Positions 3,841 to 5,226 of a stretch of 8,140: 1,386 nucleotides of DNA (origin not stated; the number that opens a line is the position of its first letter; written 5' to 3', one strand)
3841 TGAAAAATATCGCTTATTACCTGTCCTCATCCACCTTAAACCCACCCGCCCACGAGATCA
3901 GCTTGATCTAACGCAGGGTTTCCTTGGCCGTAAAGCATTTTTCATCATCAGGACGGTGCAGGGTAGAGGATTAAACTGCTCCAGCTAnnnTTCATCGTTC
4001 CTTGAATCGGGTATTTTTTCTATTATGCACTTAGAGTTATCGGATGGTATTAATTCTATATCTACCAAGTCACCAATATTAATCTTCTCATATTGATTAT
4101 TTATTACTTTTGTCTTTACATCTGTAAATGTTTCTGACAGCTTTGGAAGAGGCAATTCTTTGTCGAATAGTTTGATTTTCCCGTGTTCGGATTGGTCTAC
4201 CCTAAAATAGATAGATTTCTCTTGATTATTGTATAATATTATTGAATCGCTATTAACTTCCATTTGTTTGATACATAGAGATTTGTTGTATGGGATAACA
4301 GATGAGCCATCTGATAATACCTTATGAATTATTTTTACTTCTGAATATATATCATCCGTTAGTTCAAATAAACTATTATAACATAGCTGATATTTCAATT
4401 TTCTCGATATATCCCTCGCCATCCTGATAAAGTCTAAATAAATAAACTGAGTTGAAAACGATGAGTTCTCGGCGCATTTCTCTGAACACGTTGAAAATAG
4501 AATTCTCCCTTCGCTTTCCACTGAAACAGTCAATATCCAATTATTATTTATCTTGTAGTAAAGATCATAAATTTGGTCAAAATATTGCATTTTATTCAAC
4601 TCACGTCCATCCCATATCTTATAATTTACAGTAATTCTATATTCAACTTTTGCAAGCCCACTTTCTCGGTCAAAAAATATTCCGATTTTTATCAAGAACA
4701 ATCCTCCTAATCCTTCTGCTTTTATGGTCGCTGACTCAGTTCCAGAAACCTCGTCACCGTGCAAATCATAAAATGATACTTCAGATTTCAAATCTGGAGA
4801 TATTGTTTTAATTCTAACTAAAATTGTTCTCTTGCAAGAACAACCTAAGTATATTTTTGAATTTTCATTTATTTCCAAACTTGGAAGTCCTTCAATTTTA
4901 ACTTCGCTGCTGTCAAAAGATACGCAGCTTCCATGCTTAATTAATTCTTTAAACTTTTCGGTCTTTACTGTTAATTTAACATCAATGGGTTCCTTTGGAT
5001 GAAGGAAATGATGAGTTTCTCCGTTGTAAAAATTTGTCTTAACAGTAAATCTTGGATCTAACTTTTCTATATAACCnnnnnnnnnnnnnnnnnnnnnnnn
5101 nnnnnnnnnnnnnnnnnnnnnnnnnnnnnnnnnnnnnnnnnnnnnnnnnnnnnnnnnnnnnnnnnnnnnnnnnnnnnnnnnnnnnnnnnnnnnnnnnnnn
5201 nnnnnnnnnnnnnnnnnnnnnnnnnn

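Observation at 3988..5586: Orphan low-GC gene fusing an HNH/Zn-ribbon nuclease module to a large unrecognisable C-terminal region: candidate single-gene defence or conflict system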

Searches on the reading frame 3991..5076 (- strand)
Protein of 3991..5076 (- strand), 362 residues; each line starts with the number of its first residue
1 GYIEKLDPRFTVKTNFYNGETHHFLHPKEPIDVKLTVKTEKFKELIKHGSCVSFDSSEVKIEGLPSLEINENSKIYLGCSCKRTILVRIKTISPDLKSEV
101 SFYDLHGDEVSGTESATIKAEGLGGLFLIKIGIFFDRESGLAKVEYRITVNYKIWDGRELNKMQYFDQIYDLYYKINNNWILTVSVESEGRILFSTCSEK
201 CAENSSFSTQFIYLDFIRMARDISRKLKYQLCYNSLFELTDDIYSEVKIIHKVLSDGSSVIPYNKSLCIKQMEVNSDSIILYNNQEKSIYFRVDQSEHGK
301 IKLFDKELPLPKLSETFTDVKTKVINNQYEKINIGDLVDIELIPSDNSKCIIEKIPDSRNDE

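Call 34: predict_structure(alignment_id=A2)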
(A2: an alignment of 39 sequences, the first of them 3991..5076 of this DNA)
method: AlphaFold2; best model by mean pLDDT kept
length: 362 residues; sequences in the alignment: 39
mean_pLDDT: 90.2   pTM: 0.82
mean pLDDT of the five models: 90.2, 89.6, 88.4, 88.1, 87.5
residues with pLDDT >= 90: 220; 70-90: 124; 50-70: 16; < 50: 2
segments of 3 or more residues with pLDDT < 50: none
pLDDT, mean of each block of 10 residues (from residue 1): 81 86 85 84 88 87 75 81 93 97 96 94 96 91 92 97 97 97 95 89 89 98 97 97 97 97 93 79 77 93 97 96 79 86 95 85 44
secondary structure, 60 per line:
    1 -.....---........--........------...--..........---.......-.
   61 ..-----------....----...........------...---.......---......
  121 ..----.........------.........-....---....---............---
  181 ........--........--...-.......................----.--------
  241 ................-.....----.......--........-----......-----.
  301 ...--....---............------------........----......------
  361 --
elements in order: H2-6 E10-17 E20-27 E34-36 H39-48 E52-55 E60-62 E74-77 E82-92 E99-101 E105-111 E115-122 E127-135 E142-150 H152-155 H166-177 E181-188 E191-198 H205-227 H241-256 E258-262 E267-273 H276-283 E289-294 E300-303 E306-309 E313-324 E337-344 E349-354

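Call 37: fold_search(model_id=the predicted structure, library=pdb)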
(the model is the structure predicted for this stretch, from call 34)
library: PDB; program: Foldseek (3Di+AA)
matches with E <= 10: 1097; with E <= 0.001: 0
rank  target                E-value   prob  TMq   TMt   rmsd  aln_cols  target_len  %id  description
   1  8rf0_A                9.9e-03  0.35  0.15  0.03  27.9       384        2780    5  WT-CGS sample in nanodisc (released 2024-03-20)
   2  5ost                  1.2e-02  0.33  0.14  0.07  26.6       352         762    7  Beta-glucosidase from Thermoanaerobacterium xylolyticum GH116 in complex with Gluco-1H-imidazole (released 2018-04-11)
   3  3ax6_D                1.2e-02  0.41  0.13  0.13  13.1       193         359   13  Crystal structure of N5-carboxyaminoimidazole ribonucleotide synthetase from Thermotoga maritima (released 2012-04-25)
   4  8cm1                  1.2e-02  0.18  0.10  0.17  23.4       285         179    9  Lol B - Localization of lipoprotein B from Vibrio cholera (released 2023-06-21)
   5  5h3z_A                1.5e-02  0.10  0.10  0.04  28.1       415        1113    8  Crystal Structure of 1,2-beta-oligoglucan phosphorylase from Lachnoclostridium phytofermentans (released 2017-03-01)
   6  8r06                  1.9e-02  0.30  0.14  0.07  25.8       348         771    7  CRYSTAL STRUCTURE OF THERMOANAEROBACTERIUM XYLANOLYTICUM GH116 BETA-GLUCOSIDASE WITH A COVALENTLY BOUND CYCLOPHELLITOL A (released 2023-11-22)
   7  8r1m_A                2.0e-02  0.30  0.14  0.07  26.9       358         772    7  Structure of TxGH116 with covalently bound N-azido-octyl aziridine (released 2024-10-02)
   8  3wir_A                2.2e-02  0.20  0.12  0.07  27.7       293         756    8  Crystal structure of kojibiose phosphorylase complexed with glucose (released 2014-02-05)
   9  5o0s                  2.4e-02  0.28  0.14  0.07  26.0       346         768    7  Crystal structure of txGH116 (beta-glucosidase from Thermoanaerobacterium xylolyticum) in complex with unreacted beta Cy (released 2017-08-09)
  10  3mh8_A                2.8e-02  0.10  0.09  0.13  22.7       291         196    9  Crystal structure of LprG from Mycobacterium tuberculosis (released 2010-09-01)
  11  8i5r                  2.9e-02  0.25  0.13  0.07  26.1       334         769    8  Crystal structure of TxGH116 D593N acid/base mutant from Thermoanaerobacterium xylanolyticum (released 2023-05-03)
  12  7w2v                  3.1e-02  0.23  0.13  0.07  26.1       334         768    7  Crystal structure of TxGH116 R786A mutant from Thermoanaerobacterium xylanolyticum with glucose (released 2022-04-06)
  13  5h42_A                3.1e-02  0.12  0.11  0.05  27.9       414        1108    8  Crystal Structure of 1,2-beta-oligoglucan phosphorylase from Lachnoclostridium phytofermentans in complex with alpha-d (released 2017-03-01)
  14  8c2r_B                3.1e-02  0.05  0.08  0.04  25.7       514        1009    8  SARS-CoV2 Omicron BA.1 spike in complex with CAB-A17 antibody (released 2024-05-22)
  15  3ax6_C                3.4e-02  0.25  0.11  0.11  12.7       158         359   13  Crystal structure of N5-carboxyaminoimidazole ribonucleotide synthetase from Thermotoga maritima (released 2012-04-25)
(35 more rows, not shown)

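Call 41: fold_search(model_id=the predicted structure, library=viral)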
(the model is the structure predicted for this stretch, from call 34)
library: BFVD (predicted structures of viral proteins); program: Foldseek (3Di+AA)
matches with E <= 10: 1094; with E <= 0.001: 2
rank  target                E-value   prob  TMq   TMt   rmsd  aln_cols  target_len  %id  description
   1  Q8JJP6                1.6e-04  0.87  0.14  0.08  17.8       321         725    8  Uncharacterized protein [Suid gammaherpesvirus 3]
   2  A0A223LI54            4.7e-04  0.60  0.11  0.14  19.4       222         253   12  Uncharacterized protein [Erwinia phage vB_EamM_RisingSun]
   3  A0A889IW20            3.0e-03  0.44  0.15  0.09  20.4       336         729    9  Uncharacterized protein [Otarine gammaherpesvirus 4]
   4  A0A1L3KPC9            3.0e-03  0.21  0.13  0.05  26.1       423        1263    8  Uncharacterized protein [Hubei diptera virus 20]
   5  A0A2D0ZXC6            1.1e-02  0.21  0.13  0.06  19.6       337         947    8  Envelope glycoprotein [vespertilionid gammaherpesvirus 3]
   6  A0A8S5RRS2            1.3e-02  0.06  0.08  0.07  44.5       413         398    9  Uncharacterized protein [Siphoviridae sp. ctKy93]
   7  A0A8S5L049            1.3e-02  0.06  0.08  0.07  30.5       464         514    9  Maturation protein [ssRNA phage SRR5466725_6]
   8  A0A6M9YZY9            1.6e-02  0.13  0.09  0.16  30.3       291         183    7  (no name in the UniProt tables at hand)
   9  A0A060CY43            1.7e-02  0.33  0.16  0.09  18.0       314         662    8  Putative major envelope glycoprotein [Bovine gammaherpesvirus 6]
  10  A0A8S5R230            1.8e-02  0.04  0.07  0.08  26.2       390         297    9  Uncharacterized protein [Myoviridae sp. ct5xX4]
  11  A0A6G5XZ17            2.2e-02  0.38  0.11  0.12  17.7       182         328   10  (no name in the UniProt tables at hand)
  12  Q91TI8                2.3e-02  0.10  0.08  0.10  26.0       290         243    6  T112 [Tupaiid herpesvirus 1 (strain 1)]
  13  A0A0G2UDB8            2.4e-02  0.09  0.07  0.04  25.7       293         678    5  Protein UL112 [Human cytomegalovirus]
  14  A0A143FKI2            2.6e-02  0.08  0.08  0.10  21.5       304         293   10  Uncharacterized protein [Bacillus phage Vinny]
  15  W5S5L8                2.9e-02  0.23  0.14  0.18  28.3       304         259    5  Uncharacterized protein [Pithovirus sibericum]
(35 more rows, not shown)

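Call 46: find_homologous_proteins(query=A3, max_evalue=0.001)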
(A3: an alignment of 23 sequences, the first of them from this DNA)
Query A3 (23 sequences) (362 aa, profile of the alignment): 24 proteins with E <= 0.001 among 5727 candidates.
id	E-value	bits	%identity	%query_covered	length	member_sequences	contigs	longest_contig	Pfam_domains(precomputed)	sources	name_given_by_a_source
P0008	2.4e-118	413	42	100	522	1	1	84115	-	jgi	jgi:hypothetical protein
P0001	2.8e-115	403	100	100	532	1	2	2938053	-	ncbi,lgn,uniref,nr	ncbi:MAG: hypothetical protein CDV28_1656 [Candidatus Electronema aureum]|uniref:Uncharacterized pro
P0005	1.2e-110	388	44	100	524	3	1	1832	-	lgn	-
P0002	1.4e-108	381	57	99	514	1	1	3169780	-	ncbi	ncbi:MAG: hypothetical protein ACTFAK_15900 [Candidatus Electronema sp. VV]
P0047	4.1e-87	311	24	97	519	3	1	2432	-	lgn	-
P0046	7.1e-87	310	25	97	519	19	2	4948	-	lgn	-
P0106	4.8e-79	284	69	4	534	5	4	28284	-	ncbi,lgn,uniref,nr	ncbi:hypothetical protein ALO82_200054 [Pseudomonas syringae pv. broussonetiae]|uniref:HNH endonucle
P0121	2.9e-68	249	18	97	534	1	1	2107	-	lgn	-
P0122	5.9e-68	247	21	72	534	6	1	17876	-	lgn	-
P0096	7.0e-67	244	29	68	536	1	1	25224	-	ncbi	-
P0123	4.6e-63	231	27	22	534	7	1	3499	-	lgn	-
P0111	8.7e-59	217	21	36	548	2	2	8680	-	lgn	-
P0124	1.8e-58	216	19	88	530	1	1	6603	-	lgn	-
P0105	1.3e-57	214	23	43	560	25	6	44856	-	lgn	-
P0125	5.2e-56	208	22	46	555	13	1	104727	-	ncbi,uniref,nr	ncbi:hypothetical protein [Pseudomonas sp. P42]|uniref:hypothetical protein n=1 Tax=Pseudomonas sp. 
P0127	3.4e-54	202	22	46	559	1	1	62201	-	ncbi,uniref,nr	ncbi:hypothetical protein [Pseudomonas sp. FW300-N2A2]|uniref:hypothetical protein n=1 Tax=Pseudomon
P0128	8.9e-51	191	24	19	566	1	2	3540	-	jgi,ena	-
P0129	1.0e-50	191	24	46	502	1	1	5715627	-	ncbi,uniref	ncbi:hypothetical protein [Pseudomonas asiatica]|uniref:hypothetical protein n=1 Tax=Pseudomonas asi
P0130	1.4e-30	124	23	70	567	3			PF14280.12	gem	-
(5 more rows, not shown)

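Call 47: search_protein_families(library=pfam, proteins=[P0130, P0125, P0127, P0129, P0121, P0122, P0124, P0128], max_evalue=0.1)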
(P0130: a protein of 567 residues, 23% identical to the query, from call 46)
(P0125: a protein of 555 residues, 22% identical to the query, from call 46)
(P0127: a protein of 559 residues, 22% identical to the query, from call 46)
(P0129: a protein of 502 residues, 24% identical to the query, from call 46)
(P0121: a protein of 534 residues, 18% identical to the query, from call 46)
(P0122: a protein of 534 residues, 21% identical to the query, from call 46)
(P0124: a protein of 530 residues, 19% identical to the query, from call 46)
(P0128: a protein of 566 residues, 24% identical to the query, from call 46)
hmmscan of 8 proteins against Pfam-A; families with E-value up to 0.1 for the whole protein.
P0130 (567 aa): 1 family
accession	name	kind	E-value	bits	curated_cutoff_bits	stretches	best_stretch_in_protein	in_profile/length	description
PF14280.11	DUF4365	-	1.7e-15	57.7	24.3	1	23-150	4-131/139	Domain of unknown function (DUF4365)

P0125 (555 aa): 1 family
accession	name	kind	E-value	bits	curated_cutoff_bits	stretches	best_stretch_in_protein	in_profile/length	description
PF02977.21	CarbpepA_inh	-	0.017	15.3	25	0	98-112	20-34/46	Carboxypeptidase A inhibitor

P0127 (559 aa): 0 families

P0129 (502 aa): 0 families

P0121 (534 aa): 1 family
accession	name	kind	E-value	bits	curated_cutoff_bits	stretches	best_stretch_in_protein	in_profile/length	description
PF13391.12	HNH_2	-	0.072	13.4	21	0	55-98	13-59/66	HNH endonuclease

P0122 (534 aa): 1 family
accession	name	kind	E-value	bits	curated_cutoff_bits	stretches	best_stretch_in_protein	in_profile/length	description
PF13391.12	HNH_2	-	0.031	14.5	21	1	55-98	13-59/66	HNH endonuclease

P0124 (530 aa): 1 family
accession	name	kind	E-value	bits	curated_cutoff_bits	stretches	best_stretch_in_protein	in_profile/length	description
PF13391.12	HNH_2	-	0.026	14.8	21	1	53-96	13-59/66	HNH endonuclease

P0128 (566 aa): 0 families

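Call 51: find_encoding_contigs(protein=P0130, flank=8000, max_places=2)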
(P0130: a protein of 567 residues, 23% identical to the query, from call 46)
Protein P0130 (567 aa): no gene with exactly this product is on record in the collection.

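Call 53: search_protein_representatives(alignment_id=A3)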
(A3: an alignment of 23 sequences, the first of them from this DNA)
Query: 23 sequences, 370 profile positions. Proteins with E-value up to 0.001 (for the whole library): 1149; up to 1e-10: 912; up to 1e-30: 447. The best 150 are listed.
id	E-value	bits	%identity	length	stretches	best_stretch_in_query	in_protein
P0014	5.2e-130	450.0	-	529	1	2-369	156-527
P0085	1.7e-118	412.2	-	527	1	2-367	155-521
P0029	4.1e-118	410.9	-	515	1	1-368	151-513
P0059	2.9e-116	404.8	-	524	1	1-367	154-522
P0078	4.1e-114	397.7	-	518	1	2-366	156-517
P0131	5.4e-111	387.5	-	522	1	2-364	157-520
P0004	2.2e-110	385.4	-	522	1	2-369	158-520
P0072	1.4e-109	382.7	-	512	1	1-366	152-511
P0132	2.4e-109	382.0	-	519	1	2-368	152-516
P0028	2.1e-108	378.9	-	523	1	2-365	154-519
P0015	8.5e-106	370.3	-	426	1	2-368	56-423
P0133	2.1e-103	362.5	-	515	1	2-364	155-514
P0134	3.0e-103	361.9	-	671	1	2-366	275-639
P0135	3.4e-103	361.8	-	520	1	3-364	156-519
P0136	4.7e-103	361.3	-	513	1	1-365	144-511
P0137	1.4e-102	359.7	-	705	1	1-365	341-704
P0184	4.6e-79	282.4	-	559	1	2-364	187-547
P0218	1.8e-71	257.4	-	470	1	3-359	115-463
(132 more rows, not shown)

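Call 55: search_protein_families(library=pfam, proteins=[P0134, P0137, P0218, P0184, P0128], max_evalue=0.1)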
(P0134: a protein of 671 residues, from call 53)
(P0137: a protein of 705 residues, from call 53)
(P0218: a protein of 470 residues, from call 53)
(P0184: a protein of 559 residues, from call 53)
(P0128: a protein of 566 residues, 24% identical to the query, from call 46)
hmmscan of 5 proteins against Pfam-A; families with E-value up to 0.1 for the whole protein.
P0134 (671 aa): 3 families
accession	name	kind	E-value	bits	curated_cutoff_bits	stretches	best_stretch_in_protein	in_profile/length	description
PF08640.17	U3_assoc_6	-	0.0016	18.8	24.7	0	41-79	9-49/85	U3 small nucleolar RNA-associated protein 6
PF23443.1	DUF7126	-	0.055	14.2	28.7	0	18-49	9-40/102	Family of unknown function (DUF7126)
PF05783.17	DLIC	-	0.088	12.1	19.7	0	201-259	112-168/471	Dynein light intermediate chain (DLIC)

P0137 (705 aa): 2 families
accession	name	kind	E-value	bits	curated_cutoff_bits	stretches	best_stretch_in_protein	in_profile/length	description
PF05057.20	DUF676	-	1e-05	25.6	20.3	1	94-171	54-131/217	Putative serine esterase (DUF676)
PF12697.13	Abhydrolase_6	-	0.0025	18.9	26.3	1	24-133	1-81/217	Alpha/beta hydrolase family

P0218 (470 aa): 2 families
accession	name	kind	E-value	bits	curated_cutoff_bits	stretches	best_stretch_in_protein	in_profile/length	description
PF19960.5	EAD7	-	8.5e-13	48.3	32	1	13-68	3-58/62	Effector-associated domain 7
PF08721.17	Tn7_Tnp_TnsA_C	-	0.038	14.9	23.4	0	5-45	7-50/83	TnsA endonuclease C terminal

P0184 (559 aa): 1 family
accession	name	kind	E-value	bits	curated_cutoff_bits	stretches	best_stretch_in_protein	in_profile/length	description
PF13391.12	HNH_2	-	0.1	12.9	21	0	78-122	12-60/66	HNH endonuclease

P0128 (566 aa): 0 families

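Call 56: search_protein_families(library=padloc, proteins=[P0134, P0137, P0218, P0130], max_evalue=0.01)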
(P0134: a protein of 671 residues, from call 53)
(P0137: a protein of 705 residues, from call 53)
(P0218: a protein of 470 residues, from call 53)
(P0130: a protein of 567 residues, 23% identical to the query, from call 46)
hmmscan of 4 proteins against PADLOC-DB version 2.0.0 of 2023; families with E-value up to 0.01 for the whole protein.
P0134 (671 aa): 3 families
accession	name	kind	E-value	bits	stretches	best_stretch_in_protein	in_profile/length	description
PDLC00322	PtuB1|PtuB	-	0.00091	17.1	1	128-192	28-96/215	Unknown function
PDLC00346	PtuB1|PtuB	-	0.0018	16.3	1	123-213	28-108/214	Unknown function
PDLC00314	PtuB1|PtuB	-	0.0051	14.9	1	131-187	32-91/156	Unknown function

P0137 (705 aa): 1 family
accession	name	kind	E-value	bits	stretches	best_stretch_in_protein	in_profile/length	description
PDLC02918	DUF626_VIII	-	1.7e-15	55.2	1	96-283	55-243/474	-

P0218 (470 aa): 0 families

P0130 (567 aa): 1 family
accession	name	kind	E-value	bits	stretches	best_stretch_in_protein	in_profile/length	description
PDLC02398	Aga_REase-PNTD1-PNTD2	-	8.2e-08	29.7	1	11-119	3-112/429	Class I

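Call 80: find_encoding_contigs(protein=P0218, flank=8000, max_places=2)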
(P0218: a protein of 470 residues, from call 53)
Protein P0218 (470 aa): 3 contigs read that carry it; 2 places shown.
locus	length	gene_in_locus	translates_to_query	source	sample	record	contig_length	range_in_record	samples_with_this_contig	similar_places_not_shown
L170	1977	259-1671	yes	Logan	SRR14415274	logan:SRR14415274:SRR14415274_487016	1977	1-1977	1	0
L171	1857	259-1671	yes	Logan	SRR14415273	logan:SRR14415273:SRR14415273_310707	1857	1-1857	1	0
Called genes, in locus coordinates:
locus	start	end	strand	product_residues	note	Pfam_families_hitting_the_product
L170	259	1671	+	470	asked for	PF19960:EAD7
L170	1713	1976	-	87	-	?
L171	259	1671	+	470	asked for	PF19960:EAD7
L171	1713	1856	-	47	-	?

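Call 81: find_encoding_contigs(protein=P0137, flank=8000, max_places=2)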
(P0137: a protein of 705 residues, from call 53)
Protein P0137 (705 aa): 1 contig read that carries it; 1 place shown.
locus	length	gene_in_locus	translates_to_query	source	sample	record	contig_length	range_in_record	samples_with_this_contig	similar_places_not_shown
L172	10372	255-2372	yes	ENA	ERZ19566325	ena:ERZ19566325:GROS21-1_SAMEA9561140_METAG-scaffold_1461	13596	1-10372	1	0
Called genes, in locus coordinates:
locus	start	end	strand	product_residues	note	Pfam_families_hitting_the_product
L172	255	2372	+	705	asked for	PF05057:DUF676 (faint)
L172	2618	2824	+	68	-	-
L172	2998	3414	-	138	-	PF22513:FitA-like_RHH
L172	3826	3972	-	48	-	-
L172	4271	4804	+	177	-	-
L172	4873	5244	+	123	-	-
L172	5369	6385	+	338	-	PF05598:DUF772, PF01609:DDE_Tnp_1, PF13612:DDE_Tnp_1_3 (weak), PF13751:DDE_Tnp_1_6 (faint)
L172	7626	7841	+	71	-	-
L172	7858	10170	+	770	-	PF20720:nSTAND3 (faint), PF05729:NACHT (faint)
